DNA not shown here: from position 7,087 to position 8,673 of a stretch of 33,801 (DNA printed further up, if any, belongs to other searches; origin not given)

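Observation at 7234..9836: Tandem paralogous Kelch-like beta-propeller fibre genes form a sharply AT-rich cassette with shared termini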

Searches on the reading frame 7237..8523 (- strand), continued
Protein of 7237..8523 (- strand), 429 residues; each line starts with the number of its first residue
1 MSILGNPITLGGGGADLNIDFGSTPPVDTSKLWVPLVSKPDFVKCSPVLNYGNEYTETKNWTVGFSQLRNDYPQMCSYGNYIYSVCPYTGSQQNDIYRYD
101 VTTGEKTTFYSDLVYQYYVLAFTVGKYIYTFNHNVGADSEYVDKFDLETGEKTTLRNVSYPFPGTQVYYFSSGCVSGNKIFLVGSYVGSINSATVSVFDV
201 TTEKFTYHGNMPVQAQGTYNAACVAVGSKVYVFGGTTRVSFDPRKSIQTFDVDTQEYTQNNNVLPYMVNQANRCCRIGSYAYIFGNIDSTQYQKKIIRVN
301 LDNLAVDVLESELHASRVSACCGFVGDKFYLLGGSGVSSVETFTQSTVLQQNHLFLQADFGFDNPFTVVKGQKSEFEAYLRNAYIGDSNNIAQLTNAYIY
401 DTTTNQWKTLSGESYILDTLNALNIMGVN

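Call 18: find_related_loci(query=window:7237-8523:-, collection=viral_contigs, flank=6000)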
Query seq(429 aa) (429 aa) in viral_contigs; peptide patterns used: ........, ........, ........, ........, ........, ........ (x = any residue, [..] = any of these).
36 stretches matched a pattern; 35 encode a relative of the query (tblastn E <= 1e-3); 35 distinct loci.
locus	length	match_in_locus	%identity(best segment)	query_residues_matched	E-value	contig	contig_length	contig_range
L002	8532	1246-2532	100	1-429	0e+0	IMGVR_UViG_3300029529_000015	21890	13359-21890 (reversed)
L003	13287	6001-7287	100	1-429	0e+0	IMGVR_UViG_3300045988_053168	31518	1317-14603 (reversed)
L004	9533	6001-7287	100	1-429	0e+0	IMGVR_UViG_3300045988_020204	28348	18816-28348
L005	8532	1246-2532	100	1-429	0e+0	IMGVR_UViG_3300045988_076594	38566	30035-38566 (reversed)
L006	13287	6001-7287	99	1-429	0e+0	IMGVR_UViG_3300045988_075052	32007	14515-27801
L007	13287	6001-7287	99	1-429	0e+0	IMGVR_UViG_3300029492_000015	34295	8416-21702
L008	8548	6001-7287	98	1-429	0e+0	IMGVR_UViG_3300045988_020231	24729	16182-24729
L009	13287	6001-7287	98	1-429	0e+0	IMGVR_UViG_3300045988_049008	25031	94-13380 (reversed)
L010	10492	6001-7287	97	1-429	0e+0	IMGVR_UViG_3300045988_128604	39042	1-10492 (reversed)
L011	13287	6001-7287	99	1-429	0e+0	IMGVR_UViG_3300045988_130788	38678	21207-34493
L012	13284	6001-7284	93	1-428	0e+0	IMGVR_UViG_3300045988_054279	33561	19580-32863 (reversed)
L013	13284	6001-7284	92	1-428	0e+0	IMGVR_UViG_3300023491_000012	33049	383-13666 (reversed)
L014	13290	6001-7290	91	1-429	0e+0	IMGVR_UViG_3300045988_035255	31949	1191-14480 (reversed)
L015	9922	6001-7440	88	1-429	0e+0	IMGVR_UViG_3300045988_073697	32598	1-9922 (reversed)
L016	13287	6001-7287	99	1-429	0e+0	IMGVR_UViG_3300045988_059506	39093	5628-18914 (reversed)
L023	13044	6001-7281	38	3-429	9e-73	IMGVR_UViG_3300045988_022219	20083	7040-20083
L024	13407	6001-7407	39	1-429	2e-72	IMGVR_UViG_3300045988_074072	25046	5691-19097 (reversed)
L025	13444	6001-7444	38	1-429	1e-70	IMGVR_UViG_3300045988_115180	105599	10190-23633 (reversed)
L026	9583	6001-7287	37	10-428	8e-71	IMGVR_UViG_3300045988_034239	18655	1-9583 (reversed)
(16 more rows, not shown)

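Call 29: find_related_loci(query=A1, collection=genome_contigs, flank=7000)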
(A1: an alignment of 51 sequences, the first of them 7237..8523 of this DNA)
Query A1 (429 aa) in genome_contigs; peptide patterns used: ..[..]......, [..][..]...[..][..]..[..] (x = any residue, [..] = any of these).
8 stretches matched a pattern; 4 encode a relative of the query (tblastn E <= 1e-3); 4 distinct loci.
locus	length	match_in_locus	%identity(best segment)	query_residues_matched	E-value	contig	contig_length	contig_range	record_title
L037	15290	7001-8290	91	1-429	0e+0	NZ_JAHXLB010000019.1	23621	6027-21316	Helicobacter pylori strain SHZY19 contig_19, whole genome shotgun sequence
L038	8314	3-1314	38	1-428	2e-74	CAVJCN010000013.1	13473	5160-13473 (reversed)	Absicoccus sp. isolate H07677-L1_cleanbin_000022 genome assembly, contig: Spades_H07677-L1_contig_2663, whole genome sho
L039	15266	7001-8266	32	1-429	3e-43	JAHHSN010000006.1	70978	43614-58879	MAG: Angelakisella sp. isolate MAG057 MAG057_6, whole genome shotgun sequence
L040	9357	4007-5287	28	2-428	7e-39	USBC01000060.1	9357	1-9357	uncultured Ruminococcaceae bacterium isolate UMGS1551 genome assembly, contig: NODE_4319_length_9357_cov_2.834591, whole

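Call 30: predict_structure(alignment_id=A1)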
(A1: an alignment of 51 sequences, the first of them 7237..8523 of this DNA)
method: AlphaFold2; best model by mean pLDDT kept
length: 429 residues; sequences in the alignment: 51
mean_pLDDT: 73.7   pTM: 0.69
mean pLDDT of the five models: 73.7, 73.0, 72.4, 71.8, 70.9
residues with pLDDT >= 90: 161; 70-90: 101; 50-70: 76; < 50: 91
segments of 3 or more residues with pLDDT < 50: 1-17, 39-49, 349-364, 369-395, 411-429
pLDDT, mean of each block of 10 residues (from residue 1): 25 37 67 53 37 84 94 92 94 94 97 83 96 65 95 89 65 92 75 84 87 66 92 78 84 90 84 90 76 87 93 90 93 94 73 43 48 41 42 48 63 44 40
secondary structure, 60 per line:
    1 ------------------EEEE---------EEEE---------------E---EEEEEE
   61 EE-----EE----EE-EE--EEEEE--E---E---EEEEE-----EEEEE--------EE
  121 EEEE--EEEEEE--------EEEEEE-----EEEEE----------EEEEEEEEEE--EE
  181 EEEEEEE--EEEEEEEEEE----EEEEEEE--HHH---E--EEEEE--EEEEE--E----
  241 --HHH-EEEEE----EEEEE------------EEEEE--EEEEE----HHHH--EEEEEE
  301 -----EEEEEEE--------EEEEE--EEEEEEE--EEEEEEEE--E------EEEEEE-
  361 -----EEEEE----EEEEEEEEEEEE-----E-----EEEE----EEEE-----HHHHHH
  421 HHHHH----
elements in order: E19-22 E32-35 E55-62 E81-85 E96-100 E106-110 E119-124 E127-132 E141-146 E152-156 E167-176 E179-187 E190-199 E204-210 E222-226 E229-233 E247-251 E256-260 E273-277 E280-284 H289-292 E295-300 E306-312 E321-325 E328-334 E337-344 E354-359 E366-370 E375-386 E398-401 E406-409 H415-425

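Call 35: fold_search(model_id=the predicted structure, library=pdb)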
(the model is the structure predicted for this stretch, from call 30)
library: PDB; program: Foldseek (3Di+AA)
matches with E <= 10: 1500; with E <= 0.001: 977
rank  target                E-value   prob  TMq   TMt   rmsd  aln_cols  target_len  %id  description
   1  9mez_D                1.0e-14  1.00  0.55  0.72   5.0       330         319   15  Crystal structure of MRAS(GDP) bound to LZTR1(Kelch domain) (released 2025-09-10)
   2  9mez_J                2.6e-14  1.00  0.56  0.74   4.7       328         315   15  Crystal structure of MRAS(GDP) bound to LZTR1(Kelch domain) (released 2025-09-10)
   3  9mey_B                3.1e-14  1.00  0.56  0.72   4.7       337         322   15  Crystal structure of RIT1(GDP) bound to LZTR1(Kelch domain) (released 2025-09-10)
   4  9d1y_A                4.4e-14  1.00  0.53  0.60   5.4       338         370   19  Structure of G75R Ubiquitin bound to KLHDC3-EloB/C (released 2024-11-20)
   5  9mf0_F                5.5e-14  1.00  0.55  0.72   4.9       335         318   15  Crystal structure of KRAS(GDP) bound to LZTR1(Kelch domain) (released 2025-09-10)
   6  9d1i_A                5.8e-14  1.00  0.51  0.58   6.4       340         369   20  Structure of Ubiquitin bound to KLHDC3-EloB/C (released 2024-11-20)
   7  9mf0_D                7.1e-14  1.00  0.56  0.73   4.7       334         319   15  Crystal structure of KRAS(GDP) bound to LZTR1(Kelch domain) (released 2025-09-10)
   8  9mf0_J                1.1e-13  1.00  0.56  0.73   4.8       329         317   14  Crystal structure of KRAS(GDP) bound to LZTR1(Kelch domain) (released 2025-09-10)
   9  5a11_A                5.2e-13  1.00  0.54  0.66   5.2       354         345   15  The crystal structure of Ta-TFP, a thiocyanate-forming protein involved in glucosinolate breakdown (space group P21) (released 2015-08-26)
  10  5a10                  6.8e-13  1.00  0.55  0.65   7.6       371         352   14  The crystal structure of Ta-TFP, a thiocyanate-forming protein involved in glucosinolate breakdown (space group C2) (released 2015-08-26)
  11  5gq0_B                7.5e-13  1.00  0.53  0.68   4.6       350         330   15  Crystal structure of the Epithiospecifier Protein, ESP from Arabidopsis thaliana (released 2016-08-17)
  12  5gq0_A                9.3e-13  1.00  0.54  0.67   4.9       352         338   15  Crystal structure of the Epithiospecifier Protein, ESP from Arabidopsis thaliana (released 2016-08-17)
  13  9d8p_A                9.3e-13  1.00  0.53  0.61   5.3       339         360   14  Focused map of Cryo-EM structure of Ubiquitin C-degron bound to KLHDC10-EloB/C (released 2024-11-20)
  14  8pjr                  1.1e-12  1.00  0.49  0.73  14.1       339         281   14  Crystal structure of the SAKe6AC-LB protein (released 2024-07-10)
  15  4ch9_A                1.7e-12  1.00  0.48  0.69   3.9       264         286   17  Crystal structure of the human KLHL3 Kelch domain in complex with a WNK4 peptide (released 2014-01-08)
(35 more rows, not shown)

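Call 36: fold_search(model_id=the predicted structure, library=viral)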
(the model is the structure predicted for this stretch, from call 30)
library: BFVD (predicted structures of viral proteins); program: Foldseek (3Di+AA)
matches with E <= 10: 1018; with E <= 0.001: 262
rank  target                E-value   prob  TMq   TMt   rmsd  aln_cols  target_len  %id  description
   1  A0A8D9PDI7            2.2e-19  1.00  0.48  0.47  15.0       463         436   22  mRNA splicing protein [Podoviridae sp. ct5O42]
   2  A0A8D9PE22            3.3e-16  1.00  0.47  0.46  16.3       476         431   20  Uncharacterized protein [Myoviridae sp. ctjz83]
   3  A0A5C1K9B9            1.9e-14  1.00  0.52  0.36   5.6       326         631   18  Uncharacterized protein [Pseudomonas phage vB_PaeM_PS119XW]
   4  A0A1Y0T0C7            1.1e-13  1.00  0.55  0.35   4.5       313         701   18  Virion structural protein [Pseudomonas phage Noxifer]
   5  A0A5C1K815            1.4e-13  1.00  0.55  0.73   3.9       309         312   15  Galactose oxidase [Pseudomonas phage vB_PaeM_PS119XW]
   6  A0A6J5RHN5            2.0e-13  1.00  0.54  0.57   8.3       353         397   17  Uncharacterized protein [uncultured Caudovirales phage]
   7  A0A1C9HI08            3.9e-13  1.00  0.44  0.65  13.0       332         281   16  Kelch-like protein [Lumpy skin disease virus]
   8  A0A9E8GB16            5.9e-13  1.00  0.52  0.70   6.5       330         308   18  (no name in the UniProt tables at hand)
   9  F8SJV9                9.0e-13  1.00  0.52  0.44   4.3       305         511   16  Virion structural protein [Pseudomonas phage PhiPA3]
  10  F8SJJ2                1.0e-12  1.00  0.23  0.17  19.0       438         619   15  Uncharacterized protein 360 [Pseudomonas phage PhiPA3]
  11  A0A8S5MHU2            1.7e-12  1.00  0.47  0.47  16.2       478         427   15  Kelch-like protein 3, Serine/threonine-protein kinase domain, transferase [Siphoviridae sp. ctHxr66]
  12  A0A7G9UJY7            6.6e-12  1.00  0.42  0.60  15.8       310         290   14  Kelch-like protein [Lumpy skin disease virus]
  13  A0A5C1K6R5            7.0e-12  1.00  0.53  0.72   4.3       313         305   15  Kelch repeat protein [Pseudomonas phage vB_PaeM_PS119XW]
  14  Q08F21                1.5e-11  1.00  0.45  0.36   7.0       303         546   16  Kelch-like protein [Deerpox virus (strain W-1170-84)]
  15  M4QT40                2.2e-11  1.00  0.46  0.48  16.9       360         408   15  Uncharacterized protein (Fragment) [Synechococcus phage S-SKS1]
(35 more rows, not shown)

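Call 37: list_cluster_members(proteins=[P0121, P0018, P0022])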
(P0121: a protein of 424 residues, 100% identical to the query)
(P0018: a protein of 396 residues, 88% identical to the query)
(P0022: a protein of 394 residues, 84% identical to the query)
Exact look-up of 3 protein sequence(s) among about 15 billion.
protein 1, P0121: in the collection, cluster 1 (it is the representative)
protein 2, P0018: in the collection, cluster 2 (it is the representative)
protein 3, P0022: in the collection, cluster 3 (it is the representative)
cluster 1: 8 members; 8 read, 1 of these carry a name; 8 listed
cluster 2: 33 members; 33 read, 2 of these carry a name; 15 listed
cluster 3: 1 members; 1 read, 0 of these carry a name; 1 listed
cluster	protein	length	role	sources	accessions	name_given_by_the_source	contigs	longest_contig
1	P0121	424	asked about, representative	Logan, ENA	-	-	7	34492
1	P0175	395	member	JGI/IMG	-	hypothetical protein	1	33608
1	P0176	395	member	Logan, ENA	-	-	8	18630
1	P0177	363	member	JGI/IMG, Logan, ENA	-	-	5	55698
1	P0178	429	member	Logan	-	-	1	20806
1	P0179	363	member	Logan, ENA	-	-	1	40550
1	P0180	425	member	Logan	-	-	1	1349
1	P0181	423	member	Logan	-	-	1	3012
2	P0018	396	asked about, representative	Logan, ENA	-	-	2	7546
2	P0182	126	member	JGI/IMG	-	hypothetical protein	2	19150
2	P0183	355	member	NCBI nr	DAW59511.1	MAG TPA: Kelch repeat [Caudoviricetes sp.]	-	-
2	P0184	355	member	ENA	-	-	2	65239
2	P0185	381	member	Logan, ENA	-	-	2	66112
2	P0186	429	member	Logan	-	-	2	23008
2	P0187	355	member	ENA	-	-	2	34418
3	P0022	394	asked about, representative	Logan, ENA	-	-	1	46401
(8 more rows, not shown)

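Call 42: search_solved_structures(query=A1, max_evalue=0.001)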
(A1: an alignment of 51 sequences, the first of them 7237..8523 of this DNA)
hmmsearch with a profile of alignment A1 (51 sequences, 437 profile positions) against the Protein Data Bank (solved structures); distinct sequences matched with E-value up to 0.001: 118 (the best 60 are shown).
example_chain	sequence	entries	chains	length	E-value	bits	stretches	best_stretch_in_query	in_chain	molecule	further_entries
9tsn_A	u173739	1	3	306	2.6e-32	115.8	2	133-311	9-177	Kelch protein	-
8pjx_A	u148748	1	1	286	4e-31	111.9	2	129-310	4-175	SAKe6FR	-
5yy8_A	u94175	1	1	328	1.8e-29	106.4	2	99-310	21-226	Influenza virus NS1A-binding protein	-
7on8_A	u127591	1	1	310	1.8e-29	106.4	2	71-262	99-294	SAKe6AR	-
6n3h_A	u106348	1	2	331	2.7e-29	105.8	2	99-309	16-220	Influenza virus NS1A-binding protein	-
8pjr_A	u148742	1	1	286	9.3e-29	104.1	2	121-261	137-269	SAKe6AC-LB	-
7pvp_A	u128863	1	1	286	1.1e-27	100.6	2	119-261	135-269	SAKe6BC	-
7q58_A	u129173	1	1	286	1.1e-27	100.6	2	75-261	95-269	SAKe6BR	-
8q1q_A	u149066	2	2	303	5e-27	98.4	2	78-337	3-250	Kelch-like ECH-associated protein 1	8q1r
5fnq_A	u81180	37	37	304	5.1e-27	98.3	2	78-337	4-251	KELCH-LIKE ECH-ASSOCIATED PROTEIN 1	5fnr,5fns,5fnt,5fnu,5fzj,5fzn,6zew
8pjw_A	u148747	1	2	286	2.4e-26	96.2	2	121-267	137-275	SAKe6FE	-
7ofe_A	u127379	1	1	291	4.2e-25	92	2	78-312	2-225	Kelch-like ECH-associated protein 1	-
7on6_A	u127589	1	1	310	8.5e-25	91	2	98-261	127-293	SAKe6AE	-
8pjy_A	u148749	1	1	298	9.2e-25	90.9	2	77-262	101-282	SAKe6EEref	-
7onc_A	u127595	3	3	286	5.4e-24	88.4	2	119-261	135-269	SAKe6BE | S6BE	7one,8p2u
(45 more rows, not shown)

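Call 68: search_protein_families(library=pfam, max_evalue=0.01, proteins=[L023:7309-8160:+, L023:8173-8415:+, L016:2430-4610:+, L006:4115-4609:+, L006:3433-4101:+, L006:2519-3421:+, L026:4971-5555:+, L026:5561-5959:+, L025:8972-9544:+, L024:1887-3668:+])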
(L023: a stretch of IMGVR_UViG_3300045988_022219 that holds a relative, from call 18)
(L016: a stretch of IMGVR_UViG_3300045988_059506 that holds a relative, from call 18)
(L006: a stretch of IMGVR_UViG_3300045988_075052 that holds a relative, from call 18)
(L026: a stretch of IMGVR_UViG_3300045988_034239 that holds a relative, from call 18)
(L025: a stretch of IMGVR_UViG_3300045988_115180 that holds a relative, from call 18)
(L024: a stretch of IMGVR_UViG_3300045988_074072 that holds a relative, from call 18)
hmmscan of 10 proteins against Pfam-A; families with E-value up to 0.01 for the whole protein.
L023:7309-8160:+ (283 aa): 1 family
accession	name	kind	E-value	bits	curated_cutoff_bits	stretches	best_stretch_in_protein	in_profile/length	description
PF21722.4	Gly_rich_2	-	5.3e-18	66.3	24.3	1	52-282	17-225/226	Glycine-rich domain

L023:8173-8415:+ (80 aa): 0 families

L016:2430-4610:+ (726 aa): 1 family
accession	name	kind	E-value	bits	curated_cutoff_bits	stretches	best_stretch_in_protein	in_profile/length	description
PF01391.23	Collagen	-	1.4e-40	137.3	27.2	6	220-277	1-58/60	Collagen triple helix repeat (20 copies)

L006:4115-4609:+ (164 aa): 0 families

L006:3433-4101:+ (222 aa): 0 families

L006:2519-3421:+ (300 aa): 5 families
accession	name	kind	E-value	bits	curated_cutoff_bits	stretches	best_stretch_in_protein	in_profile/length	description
PF09136.16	Glucodextran_B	-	2e-21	76.2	27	1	183-271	1-82/83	Glucodextranase, domain B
PF19077.6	Big_13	-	6.9e-19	68.7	27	2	92-180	23-102/102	Bacterial Ig-like domain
PF17957.7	Big_7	-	2.6e-08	34.8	24.1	2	79-159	1-70/70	Bacterial Ig domain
PF24421.1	Ig_J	-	1.6e-05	25.4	29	0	117-179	43-102/104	Tip attachment protein J, Ig-like domain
PF07495.19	Y_Y_Y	-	0.00054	20.3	26.6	0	225-269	18-61/65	Y_Y_Y domain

L026:4971-5555:+ (194 aa): 0 families

L026:5561-5959:+ (132 aa): 0 families

L025:8972-9544:+ (190 aa): 0 families

L024:1887-3668:+ (593 aa): 0 families

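Call 81: get_annotated_region(hit=H2, flank=7000)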
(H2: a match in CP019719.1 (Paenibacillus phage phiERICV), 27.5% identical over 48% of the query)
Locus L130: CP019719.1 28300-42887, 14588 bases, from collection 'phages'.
description: Paenibacillus phage phiERICV, complete genome.
organism: Paenibacillus phage phiERICV (NCBI taxid 1959007)
taxonomy: Viruses; Duplodnaviria; Heunggongvirae; Uroviricota; Caudoviricetes
host: Paenibacillus larvae subsp. larvae strain Eric_V; source: foul brood; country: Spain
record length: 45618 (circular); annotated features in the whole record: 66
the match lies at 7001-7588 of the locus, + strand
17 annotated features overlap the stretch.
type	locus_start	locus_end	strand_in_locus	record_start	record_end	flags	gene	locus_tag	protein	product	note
CDS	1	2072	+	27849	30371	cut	-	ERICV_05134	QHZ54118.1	tape measure domain protein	-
CDS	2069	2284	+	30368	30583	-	-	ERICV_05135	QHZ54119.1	hypothetical protein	-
CDS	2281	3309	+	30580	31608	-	-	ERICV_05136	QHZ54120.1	tail protein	-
CDS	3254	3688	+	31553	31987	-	-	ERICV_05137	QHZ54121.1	phage baseplate assembly protein V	-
CDS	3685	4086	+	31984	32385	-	-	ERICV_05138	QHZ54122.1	Phage protein U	-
CDS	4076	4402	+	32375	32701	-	-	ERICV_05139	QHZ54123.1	baseplate wedge subunit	-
CDS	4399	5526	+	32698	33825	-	-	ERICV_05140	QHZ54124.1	baseplate assembly protein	-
CDS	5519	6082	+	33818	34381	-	-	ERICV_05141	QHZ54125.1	phage tail protein I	-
CDS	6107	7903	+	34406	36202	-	-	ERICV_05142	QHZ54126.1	phage structural protein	-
CDS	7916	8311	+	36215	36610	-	-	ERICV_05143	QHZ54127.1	hypothetical protein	-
CDS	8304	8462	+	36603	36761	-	-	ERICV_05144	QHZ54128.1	hypothetical protein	-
CDS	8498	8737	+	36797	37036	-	-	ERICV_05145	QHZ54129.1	hypothetical protein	-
CDS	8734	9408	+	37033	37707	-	-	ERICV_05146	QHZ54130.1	N-acetylmuramoyl-L-alanine amidase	-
CDS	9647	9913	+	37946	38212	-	-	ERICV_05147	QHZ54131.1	hypothetical protein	-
CDS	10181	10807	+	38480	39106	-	-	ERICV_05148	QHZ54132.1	hypothetical protein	-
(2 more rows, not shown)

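Call 88: search_protein_families(library=ncbifam, max_evalue=0.01, proteins=[window:7237-8523:-])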
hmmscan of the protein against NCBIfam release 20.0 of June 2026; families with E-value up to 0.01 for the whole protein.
window:7237-8523:- (429 aa): 1 family
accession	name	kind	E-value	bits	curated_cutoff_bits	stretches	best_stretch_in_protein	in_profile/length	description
TIGR03548.1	mutarot_permut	subfamily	0.0001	21.6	243.2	1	172-262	118-203/323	cyclically-permuted mutarotase family protein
